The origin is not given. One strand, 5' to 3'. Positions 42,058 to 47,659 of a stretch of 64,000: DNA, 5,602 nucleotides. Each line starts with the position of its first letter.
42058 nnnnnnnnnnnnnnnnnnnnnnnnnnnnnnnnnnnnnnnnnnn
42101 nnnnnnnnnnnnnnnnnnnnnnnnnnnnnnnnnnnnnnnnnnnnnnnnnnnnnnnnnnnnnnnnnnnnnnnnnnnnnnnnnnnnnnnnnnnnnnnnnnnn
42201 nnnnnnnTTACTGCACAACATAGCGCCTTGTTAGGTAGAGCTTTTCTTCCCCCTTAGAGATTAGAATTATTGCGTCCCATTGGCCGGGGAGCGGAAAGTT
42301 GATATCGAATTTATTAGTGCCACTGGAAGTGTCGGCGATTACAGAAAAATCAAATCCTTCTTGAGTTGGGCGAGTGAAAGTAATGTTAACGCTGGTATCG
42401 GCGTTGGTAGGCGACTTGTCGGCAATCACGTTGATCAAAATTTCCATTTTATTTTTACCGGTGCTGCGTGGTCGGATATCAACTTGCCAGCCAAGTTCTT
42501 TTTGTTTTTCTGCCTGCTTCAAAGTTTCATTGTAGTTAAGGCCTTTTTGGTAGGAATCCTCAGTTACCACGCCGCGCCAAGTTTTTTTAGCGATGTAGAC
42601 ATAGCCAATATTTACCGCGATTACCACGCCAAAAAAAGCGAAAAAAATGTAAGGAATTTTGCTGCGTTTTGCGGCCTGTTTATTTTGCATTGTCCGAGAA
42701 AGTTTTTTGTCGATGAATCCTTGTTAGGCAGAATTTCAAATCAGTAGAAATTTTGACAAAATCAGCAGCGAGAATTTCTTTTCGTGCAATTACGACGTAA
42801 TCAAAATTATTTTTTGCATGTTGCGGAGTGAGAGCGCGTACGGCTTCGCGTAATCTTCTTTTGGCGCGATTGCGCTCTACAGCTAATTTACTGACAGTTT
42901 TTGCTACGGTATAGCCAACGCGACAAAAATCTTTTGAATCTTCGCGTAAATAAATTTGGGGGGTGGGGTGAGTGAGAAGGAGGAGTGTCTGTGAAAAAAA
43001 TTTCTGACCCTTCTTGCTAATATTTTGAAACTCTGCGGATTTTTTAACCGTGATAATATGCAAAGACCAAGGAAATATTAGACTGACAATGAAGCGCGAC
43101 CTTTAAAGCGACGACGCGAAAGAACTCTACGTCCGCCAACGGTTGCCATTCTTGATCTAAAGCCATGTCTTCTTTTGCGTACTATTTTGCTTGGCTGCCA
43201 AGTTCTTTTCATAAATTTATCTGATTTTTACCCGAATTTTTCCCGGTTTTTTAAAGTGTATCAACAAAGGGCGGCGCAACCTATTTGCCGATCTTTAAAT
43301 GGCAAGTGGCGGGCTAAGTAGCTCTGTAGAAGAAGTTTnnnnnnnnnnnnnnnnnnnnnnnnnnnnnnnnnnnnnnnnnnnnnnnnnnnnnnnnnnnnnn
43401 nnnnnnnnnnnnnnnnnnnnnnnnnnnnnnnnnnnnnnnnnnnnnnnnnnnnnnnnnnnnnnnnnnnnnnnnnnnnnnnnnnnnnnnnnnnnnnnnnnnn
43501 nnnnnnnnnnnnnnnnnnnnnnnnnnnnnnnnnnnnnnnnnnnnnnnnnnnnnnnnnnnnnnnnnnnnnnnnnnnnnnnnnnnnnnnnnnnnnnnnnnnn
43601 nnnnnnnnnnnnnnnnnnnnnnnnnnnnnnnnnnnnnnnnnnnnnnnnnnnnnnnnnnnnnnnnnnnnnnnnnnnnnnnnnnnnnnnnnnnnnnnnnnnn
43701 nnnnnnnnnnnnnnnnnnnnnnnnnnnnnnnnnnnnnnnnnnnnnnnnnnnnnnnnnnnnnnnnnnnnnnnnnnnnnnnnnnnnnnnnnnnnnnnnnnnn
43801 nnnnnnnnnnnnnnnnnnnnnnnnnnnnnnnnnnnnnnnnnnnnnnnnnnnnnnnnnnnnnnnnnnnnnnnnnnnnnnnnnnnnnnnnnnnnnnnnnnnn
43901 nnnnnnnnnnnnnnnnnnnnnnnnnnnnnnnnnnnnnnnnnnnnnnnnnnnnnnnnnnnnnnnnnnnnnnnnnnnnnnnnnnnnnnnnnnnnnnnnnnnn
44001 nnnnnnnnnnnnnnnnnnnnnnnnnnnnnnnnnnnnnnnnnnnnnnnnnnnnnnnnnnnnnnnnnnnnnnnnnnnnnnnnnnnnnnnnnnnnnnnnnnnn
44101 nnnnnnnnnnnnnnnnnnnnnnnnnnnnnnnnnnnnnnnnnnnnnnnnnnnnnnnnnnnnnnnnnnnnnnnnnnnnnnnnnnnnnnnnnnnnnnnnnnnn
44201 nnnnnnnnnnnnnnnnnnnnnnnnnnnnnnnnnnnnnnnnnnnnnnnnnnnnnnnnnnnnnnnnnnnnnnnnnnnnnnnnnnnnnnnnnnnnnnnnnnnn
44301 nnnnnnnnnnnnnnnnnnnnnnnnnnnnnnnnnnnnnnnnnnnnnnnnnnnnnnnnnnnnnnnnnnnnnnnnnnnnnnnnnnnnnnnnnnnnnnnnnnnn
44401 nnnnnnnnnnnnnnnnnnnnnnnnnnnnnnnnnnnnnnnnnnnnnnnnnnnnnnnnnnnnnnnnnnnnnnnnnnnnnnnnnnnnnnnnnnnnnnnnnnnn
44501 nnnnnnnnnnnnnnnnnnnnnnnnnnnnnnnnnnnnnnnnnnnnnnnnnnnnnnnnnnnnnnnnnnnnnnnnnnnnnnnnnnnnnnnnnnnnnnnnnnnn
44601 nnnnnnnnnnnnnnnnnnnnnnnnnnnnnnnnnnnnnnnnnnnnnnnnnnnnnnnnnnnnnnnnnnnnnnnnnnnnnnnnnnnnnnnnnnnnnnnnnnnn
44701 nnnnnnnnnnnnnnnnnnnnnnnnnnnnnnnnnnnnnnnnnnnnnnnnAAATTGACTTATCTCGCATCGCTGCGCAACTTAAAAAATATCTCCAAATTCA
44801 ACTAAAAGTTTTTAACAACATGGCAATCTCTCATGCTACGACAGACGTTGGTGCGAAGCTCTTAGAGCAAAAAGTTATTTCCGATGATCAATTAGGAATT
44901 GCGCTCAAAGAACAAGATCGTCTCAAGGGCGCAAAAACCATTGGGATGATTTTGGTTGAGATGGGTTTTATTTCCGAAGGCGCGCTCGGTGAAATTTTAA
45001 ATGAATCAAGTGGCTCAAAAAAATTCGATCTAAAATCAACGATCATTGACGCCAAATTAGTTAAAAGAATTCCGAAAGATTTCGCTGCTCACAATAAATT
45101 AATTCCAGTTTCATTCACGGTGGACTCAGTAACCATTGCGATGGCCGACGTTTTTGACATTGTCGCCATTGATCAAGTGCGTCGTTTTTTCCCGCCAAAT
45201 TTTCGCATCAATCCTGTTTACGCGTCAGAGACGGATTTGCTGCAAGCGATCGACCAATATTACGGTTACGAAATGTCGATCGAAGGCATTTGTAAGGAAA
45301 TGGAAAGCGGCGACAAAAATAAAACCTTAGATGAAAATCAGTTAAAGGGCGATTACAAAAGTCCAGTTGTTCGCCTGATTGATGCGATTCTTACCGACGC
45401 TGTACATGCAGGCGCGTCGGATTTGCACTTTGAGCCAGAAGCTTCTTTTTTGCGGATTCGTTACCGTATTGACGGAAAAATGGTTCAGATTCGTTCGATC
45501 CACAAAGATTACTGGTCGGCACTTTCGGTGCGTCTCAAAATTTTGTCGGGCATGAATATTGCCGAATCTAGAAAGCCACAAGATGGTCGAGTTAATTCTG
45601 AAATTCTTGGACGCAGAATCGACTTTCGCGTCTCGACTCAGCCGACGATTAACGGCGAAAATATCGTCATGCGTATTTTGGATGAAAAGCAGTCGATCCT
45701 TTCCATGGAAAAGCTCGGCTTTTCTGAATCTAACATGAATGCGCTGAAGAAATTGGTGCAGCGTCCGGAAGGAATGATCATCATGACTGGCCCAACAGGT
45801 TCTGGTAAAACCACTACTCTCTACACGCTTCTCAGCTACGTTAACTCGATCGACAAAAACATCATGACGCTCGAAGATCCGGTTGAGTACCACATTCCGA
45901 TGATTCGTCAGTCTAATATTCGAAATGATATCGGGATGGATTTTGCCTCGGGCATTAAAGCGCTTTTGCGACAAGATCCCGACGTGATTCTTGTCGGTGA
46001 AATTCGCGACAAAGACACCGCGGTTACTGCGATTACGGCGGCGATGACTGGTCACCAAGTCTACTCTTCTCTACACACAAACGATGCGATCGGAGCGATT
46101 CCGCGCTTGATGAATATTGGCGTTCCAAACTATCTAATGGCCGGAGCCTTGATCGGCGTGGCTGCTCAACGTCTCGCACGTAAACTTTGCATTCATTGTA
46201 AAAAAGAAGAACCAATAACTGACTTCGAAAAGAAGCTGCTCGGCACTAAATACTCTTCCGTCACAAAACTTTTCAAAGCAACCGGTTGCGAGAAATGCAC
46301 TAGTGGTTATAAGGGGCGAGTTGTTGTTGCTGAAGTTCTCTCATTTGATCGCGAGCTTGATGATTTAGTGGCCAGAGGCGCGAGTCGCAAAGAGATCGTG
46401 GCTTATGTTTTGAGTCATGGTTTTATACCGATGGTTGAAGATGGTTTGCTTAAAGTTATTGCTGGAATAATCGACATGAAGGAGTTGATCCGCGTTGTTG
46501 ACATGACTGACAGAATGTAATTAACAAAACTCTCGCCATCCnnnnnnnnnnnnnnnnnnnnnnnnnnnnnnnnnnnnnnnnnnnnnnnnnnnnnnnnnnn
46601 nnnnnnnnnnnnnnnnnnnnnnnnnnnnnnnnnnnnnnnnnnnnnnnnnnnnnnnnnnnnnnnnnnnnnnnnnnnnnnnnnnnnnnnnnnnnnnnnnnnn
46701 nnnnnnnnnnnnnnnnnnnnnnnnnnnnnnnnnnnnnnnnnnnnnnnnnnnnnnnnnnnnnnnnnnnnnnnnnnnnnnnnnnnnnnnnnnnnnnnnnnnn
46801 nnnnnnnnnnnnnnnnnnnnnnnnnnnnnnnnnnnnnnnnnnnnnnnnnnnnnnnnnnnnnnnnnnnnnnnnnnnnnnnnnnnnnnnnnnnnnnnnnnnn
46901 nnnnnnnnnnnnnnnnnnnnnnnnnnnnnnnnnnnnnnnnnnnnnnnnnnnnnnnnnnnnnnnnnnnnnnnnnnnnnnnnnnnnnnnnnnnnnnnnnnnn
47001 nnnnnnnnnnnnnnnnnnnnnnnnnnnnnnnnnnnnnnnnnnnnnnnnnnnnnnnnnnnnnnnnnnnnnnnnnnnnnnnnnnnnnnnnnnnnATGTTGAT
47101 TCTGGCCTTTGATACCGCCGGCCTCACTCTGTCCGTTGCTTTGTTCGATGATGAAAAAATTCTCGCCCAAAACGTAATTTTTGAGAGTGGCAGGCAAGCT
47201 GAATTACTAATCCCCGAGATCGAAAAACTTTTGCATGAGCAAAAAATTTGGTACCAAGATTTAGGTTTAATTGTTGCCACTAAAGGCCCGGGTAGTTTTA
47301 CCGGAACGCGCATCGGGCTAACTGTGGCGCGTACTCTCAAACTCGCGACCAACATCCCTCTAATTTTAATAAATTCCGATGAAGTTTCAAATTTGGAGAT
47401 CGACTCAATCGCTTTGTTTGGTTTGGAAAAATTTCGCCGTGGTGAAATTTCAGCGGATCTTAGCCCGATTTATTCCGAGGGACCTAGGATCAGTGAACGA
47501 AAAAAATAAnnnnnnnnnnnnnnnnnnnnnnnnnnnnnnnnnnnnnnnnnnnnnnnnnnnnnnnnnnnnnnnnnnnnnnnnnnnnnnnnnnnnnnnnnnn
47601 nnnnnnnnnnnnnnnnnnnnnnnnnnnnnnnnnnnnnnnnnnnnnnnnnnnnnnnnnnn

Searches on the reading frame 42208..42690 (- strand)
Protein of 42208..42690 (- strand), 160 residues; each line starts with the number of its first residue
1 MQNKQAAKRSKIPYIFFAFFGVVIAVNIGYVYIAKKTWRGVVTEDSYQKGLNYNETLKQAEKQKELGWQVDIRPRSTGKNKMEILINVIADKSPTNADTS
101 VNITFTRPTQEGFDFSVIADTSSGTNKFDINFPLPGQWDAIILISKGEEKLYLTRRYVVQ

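Call 27: search_protein_families(library=pfam, proteins=[window:42208-42690:-], max_evalue=0.001)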
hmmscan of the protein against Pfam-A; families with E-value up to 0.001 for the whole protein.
window:42208-42690:- (160 aa): 1 family
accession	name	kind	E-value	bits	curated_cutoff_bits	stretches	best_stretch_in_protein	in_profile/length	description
PF05751.16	FixH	-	1.1e-29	103.8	23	1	11-156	7-148/150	FixH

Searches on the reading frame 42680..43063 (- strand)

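Call 28: search_protein_families(library=pfam, proteins=[window:42680-43063:-], max_evalue=0.001)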
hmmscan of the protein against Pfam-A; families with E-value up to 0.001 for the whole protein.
window:42680-43063:- (127 aa): 1 family
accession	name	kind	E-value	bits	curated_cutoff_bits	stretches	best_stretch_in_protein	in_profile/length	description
PF00825.24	Ribonuclease_P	-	8.8e-25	87.3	22.3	1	6-116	7-108/109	Ribonuclease P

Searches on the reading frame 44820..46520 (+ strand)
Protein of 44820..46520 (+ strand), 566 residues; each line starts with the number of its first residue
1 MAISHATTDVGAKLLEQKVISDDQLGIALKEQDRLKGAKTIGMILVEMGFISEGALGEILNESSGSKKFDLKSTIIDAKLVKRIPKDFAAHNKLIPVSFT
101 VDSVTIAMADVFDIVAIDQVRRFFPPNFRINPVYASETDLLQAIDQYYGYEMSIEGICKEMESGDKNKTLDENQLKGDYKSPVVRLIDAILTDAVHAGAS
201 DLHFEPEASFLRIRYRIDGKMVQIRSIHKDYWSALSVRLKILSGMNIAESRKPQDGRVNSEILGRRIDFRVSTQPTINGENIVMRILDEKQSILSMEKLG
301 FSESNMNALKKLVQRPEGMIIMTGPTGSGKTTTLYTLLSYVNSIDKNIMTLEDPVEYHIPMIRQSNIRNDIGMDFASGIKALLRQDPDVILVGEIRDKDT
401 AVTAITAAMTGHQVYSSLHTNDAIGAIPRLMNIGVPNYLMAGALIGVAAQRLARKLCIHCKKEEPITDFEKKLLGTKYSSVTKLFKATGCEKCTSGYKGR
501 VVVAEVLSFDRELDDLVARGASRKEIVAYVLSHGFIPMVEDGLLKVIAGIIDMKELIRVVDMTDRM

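Call 24: search_protein_families(library=pfam, proteins=[window:44820-46520:+], max_evalue=0.001)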
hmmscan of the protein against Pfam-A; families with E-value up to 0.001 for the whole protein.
window:44820-46520:+ (566 aa): 3 families
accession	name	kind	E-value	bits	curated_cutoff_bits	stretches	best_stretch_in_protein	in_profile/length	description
PF00437.27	T2SSE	-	4.5e-123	411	24.9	1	180-558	5-370/370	Type II/IV secretion system protein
PF05157.20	MshEN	-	5.5e-16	58.8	23.1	1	70-153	7-89/90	MshEN domain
PF13555.12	AAA_29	-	0.00097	19.3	27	0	310-334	15-39/61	P-loop containing region of AAA domain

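Call 32: search_protein_families(library=ncbifam, proteins=[window:44820-46520:+], max_evalue=0.001)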
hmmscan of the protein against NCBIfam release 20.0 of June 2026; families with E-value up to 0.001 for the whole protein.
window:44820-46520:+ (566 aa): 24 families
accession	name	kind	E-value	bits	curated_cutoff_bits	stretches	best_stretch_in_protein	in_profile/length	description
TIGR02538.1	type_IV_pilB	equivalog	8.2e-152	506.7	675.65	1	11-560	3-562/564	type IV-A pilus assembly ATPase PilB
TIGR02533.1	type_II_gspE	equivalog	1.2e-146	489.2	630.25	1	81-559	1-485/486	type II secretion system ATPase GspE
NF053534.1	T4PilAsmATPsTfpB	equivalog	3e-125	418.8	850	1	60-560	72-582/584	type IV pilus assembly ATPase TfpB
NF007755.0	PRK10436.1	equivalog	2.4e-122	408.9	617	1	133-563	34-462/465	type II secretion system protein GspE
NF041000.1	ATPase_ComGA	equivalog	1.6e-76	256.8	300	1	189-453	2-265/267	competence type IV pilus ATPase ComGA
TIGR01420.1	pilT_fam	subfamily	3e-52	178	319.1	1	187-455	2-270/343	PilT/PilU family type 4a pilus ATPase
TIGR02525.1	plasmid_TraJ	equivalog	6.3e-24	84.6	368.3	1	281-433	119-272/372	plasmid transfer ATPase TraJ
NF058587.1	archaellum_moto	equivalog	1.5e-21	76.8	550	1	264-452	221-417/527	archaellum flagellar ATPase motor FlaI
TIGR02524.1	dot_icm_DotB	equivalog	3.3e-20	72.6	463.3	1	311-431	128-257/358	Dot/Icm type IV secretion system ATPase DotB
TIGR03819.1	heli_sec_ATPase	hypoth_equivalog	9.8e-17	61.1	373.15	1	226-450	90-317/340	TadA family conjugal transfer-associated ATPase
TIGR02782.1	TrbB_P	equivalog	4e-14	52.6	304.55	1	302-432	122-254/303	P-type conjugative transfer ATPase TrbB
TIGR02788.1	VirB11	equivalog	1.2e-11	44.2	249.95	1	309-433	137-265/308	P-type DNA transfer ATPase VirB11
NF010407.0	PRK13833.1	subfamily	5.2e-11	42.5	499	1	319-432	146-261/323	conjugal transfer protein TrbB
NF010425.0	PRK13851.1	equivalog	1.3e-10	40.6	461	1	304-431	149-281/344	type IV secretion system protein VirB11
NF053672.1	bindosome_BasE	exception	1.8e-10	40.2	1000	1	319-437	272-395/512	bindosome assembly system ATPase subunit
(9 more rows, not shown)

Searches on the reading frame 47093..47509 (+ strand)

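Call 24: search_protein_families(library=pfam, proteins=[window:47093-47509:+], max_evalue=0.001)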
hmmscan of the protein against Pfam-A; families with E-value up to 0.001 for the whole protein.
window:47093-47509:+ (138 aa): 1 family
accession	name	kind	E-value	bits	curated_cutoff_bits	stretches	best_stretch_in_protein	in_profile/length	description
PF00814.31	TsaD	-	3.6e-15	56.8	24.8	1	36-96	30-90/264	tRNA N6-adenosine threonylcarbamoyltransferase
